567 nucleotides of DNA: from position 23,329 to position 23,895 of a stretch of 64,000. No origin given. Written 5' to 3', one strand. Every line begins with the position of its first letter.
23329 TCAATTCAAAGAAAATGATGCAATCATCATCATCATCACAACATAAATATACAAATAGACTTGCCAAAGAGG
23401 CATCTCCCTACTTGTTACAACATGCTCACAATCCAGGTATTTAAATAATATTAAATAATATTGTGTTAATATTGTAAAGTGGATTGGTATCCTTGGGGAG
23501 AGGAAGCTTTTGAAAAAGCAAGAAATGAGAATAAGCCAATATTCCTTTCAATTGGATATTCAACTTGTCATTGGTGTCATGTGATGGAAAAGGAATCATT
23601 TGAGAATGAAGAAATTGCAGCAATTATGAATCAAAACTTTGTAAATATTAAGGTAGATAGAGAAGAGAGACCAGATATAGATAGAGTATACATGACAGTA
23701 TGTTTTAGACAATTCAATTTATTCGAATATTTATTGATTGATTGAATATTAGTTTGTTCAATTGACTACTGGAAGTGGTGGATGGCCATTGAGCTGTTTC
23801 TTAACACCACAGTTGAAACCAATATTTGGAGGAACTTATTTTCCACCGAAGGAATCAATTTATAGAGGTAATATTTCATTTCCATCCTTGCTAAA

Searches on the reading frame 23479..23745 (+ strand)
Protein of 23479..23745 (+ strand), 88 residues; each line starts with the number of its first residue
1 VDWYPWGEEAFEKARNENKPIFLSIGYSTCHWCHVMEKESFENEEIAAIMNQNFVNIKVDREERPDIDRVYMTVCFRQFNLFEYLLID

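Call 25: search_protein_families(library=pfam, proteins=[window:23479-23745:+], max_evalue=0.01)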
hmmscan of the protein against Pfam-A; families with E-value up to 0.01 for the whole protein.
window:23479-23745:+ (88 aa): 3 families
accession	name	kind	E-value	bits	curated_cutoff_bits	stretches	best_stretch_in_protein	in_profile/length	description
PF03190.21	Thioredox_DsbH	-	2.4e-43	148.3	27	1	2-75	21-94/163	Protein of unknown function, DUF255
PF13899.12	Thioredoxin_7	-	1.2e-13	51.4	27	1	2-66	1-65/83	Thioredoxin-like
PF13098.12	Thioredoxin_2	-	7e-05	23.6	27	1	14-61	1-52/104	Thioredoxin-like domain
